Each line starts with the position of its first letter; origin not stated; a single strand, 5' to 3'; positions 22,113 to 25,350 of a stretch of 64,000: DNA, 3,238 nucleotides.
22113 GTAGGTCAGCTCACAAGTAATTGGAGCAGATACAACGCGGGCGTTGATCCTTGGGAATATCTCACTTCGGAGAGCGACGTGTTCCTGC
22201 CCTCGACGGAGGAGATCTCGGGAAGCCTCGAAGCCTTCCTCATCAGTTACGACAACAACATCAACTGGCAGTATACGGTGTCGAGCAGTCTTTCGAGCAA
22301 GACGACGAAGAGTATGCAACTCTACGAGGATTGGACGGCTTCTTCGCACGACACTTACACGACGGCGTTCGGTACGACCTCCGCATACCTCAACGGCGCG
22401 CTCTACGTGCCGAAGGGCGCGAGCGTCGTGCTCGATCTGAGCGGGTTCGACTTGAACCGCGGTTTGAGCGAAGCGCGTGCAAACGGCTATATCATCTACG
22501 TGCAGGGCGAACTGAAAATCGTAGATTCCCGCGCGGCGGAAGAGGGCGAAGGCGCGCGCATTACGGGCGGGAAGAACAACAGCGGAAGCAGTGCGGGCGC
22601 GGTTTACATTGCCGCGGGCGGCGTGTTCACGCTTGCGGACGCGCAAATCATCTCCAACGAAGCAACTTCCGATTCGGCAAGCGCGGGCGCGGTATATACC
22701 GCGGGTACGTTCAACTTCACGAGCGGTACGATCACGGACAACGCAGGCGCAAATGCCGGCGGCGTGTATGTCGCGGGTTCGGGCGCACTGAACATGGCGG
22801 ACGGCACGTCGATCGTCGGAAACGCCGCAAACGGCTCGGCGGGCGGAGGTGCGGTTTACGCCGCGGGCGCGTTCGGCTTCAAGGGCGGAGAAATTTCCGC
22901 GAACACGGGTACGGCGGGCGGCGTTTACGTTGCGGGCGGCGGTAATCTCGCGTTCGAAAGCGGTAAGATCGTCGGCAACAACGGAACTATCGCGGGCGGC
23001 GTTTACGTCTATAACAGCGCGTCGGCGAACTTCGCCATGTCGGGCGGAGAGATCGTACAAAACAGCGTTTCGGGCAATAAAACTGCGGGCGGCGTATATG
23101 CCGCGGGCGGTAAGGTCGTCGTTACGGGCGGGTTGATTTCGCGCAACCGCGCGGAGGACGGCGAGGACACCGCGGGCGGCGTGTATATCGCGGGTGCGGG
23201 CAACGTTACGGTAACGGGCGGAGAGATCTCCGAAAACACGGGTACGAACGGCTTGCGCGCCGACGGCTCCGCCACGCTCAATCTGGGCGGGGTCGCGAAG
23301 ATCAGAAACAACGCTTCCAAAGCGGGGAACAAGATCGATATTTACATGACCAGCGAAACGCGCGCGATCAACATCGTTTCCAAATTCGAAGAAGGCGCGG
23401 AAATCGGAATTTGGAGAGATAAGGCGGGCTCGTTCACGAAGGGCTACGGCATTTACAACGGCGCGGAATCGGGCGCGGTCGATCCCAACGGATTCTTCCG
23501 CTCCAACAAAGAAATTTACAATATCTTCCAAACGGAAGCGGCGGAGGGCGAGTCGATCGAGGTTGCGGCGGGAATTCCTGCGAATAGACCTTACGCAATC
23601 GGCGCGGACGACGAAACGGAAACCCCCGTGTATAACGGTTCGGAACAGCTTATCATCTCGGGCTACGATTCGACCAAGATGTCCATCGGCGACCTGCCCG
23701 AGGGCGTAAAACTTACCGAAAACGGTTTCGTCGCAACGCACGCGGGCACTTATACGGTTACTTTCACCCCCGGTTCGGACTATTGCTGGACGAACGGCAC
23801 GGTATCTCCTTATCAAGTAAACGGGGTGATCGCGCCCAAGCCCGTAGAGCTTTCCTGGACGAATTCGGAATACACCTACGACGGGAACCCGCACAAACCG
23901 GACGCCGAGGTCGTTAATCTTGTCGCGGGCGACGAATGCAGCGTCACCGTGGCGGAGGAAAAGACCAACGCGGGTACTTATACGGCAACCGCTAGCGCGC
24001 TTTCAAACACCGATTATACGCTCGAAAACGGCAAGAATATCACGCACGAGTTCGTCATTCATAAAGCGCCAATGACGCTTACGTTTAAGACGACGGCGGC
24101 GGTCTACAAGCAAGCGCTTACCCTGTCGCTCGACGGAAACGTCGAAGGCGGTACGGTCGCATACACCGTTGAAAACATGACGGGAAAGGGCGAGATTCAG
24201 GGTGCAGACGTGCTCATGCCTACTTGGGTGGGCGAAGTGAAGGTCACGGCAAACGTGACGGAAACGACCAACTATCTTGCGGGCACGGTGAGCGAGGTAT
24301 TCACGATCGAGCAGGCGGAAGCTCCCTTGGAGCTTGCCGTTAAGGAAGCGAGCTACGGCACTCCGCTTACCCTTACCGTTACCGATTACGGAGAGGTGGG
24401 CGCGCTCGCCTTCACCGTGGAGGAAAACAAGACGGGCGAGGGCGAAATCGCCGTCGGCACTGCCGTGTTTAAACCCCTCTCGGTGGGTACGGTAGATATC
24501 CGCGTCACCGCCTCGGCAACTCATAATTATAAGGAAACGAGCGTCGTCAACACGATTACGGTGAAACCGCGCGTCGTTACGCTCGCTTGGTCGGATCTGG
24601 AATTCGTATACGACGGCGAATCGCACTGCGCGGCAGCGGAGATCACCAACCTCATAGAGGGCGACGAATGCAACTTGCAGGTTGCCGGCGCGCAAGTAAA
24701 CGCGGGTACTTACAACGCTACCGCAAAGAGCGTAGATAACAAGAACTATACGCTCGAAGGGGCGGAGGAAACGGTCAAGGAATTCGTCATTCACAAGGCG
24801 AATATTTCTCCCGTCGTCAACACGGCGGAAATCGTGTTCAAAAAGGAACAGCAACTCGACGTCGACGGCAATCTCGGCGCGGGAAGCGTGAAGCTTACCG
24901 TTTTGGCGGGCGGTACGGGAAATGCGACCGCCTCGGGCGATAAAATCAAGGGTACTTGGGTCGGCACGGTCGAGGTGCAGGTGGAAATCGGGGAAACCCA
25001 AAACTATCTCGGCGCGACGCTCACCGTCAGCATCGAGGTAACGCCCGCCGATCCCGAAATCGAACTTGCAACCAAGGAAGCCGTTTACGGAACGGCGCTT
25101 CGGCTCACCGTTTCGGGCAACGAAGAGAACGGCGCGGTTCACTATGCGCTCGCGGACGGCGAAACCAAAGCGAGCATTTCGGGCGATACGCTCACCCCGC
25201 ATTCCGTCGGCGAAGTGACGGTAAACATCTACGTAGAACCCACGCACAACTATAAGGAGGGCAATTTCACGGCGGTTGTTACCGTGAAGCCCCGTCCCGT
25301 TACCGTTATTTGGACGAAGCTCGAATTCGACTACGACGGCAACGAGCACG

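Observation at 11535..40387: A 29-kb three-gene operon that looks like a self-contained cohesin-dockerin surface assembly built around a 7,132-aa protein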

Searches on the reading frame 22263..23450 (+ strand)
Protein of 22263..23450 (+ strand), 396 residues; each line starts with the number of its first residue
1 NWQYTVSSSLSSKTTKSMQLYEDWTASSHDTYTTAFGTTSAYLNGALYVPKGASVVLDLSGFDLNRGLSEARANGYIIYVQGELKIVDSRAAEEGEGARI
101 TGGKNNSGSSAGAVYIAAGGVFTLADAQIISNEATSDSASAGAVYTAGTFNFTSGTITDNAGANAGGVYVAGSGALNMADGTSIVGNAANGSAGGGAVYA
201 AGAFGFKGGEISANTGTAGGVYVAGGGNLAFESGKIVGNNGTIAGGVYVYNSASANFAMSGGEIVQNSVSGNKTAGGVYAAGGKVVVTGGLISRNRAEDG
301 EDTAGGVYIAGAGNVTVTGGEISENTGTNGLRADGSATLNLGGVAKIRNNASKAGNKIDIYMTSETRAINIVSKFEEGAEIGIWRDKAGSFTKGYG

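Call 62: search_protein_families(library=pfam, proteins=[window:22263-23450:+], max_evalue=10)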
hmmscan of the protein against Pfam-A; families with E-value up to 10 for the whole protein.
window:22263-23450:+ (396 aa): 1 family
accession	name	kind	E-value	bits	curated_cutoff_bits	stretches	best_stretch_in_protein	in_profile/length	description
PF06526.17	DUF1107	-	0.011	16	25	1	218-238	21-41/63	Protein of unknown function (DUF1107)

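Call 63: search_protein_families(library=ncbifam, proteins=[window:22263-23450:+], max_evalue=1)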
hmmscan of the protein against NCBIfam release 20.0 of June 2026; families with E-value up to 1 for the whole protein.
window:22263-23450:+ (396 aa): 0 families

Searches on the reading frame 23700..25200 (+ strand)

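Call 62: search_protein_families(library=pfam, proteins=[window:23700-25200:+], max_evalue=10)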
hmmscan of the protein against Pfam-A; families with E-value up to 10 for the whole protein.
window:23700-25200:+ (500 aa): 3 families
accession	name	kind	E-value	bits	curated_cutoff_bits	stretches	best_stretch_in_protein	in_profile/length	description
PF18676.6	MBG_2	-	1.5e-05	25.9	25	2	61-109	14-65/72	MBG domain (YGX type)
PF21683.3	GpP-like_1st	-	0.088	13.2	27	1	316-352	43-79/85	Mu phage baseplate assembly protein GpP-like, N-terminal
PF16732.10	ComP_DUS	-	3.4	9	27.3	0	83-109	45-71/87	Type IV minor pilin ComP, DNA uptake sequence receptor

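Call 63: search_protein_families(library=ncbifam, proteins=[window:23700-25200:+], max_evalue=1)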
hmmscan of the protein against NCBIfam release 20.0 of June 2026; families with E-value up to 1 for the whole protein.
window:23700-25200:+ (500 aa): 1 family
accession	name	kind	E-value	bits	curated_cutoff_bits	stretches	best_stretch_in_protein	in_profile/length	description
NF041940.1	choice_anch_X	domain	0.69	9.7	25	0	10-23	23-36/37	choice-of-anchor X domain-containing protein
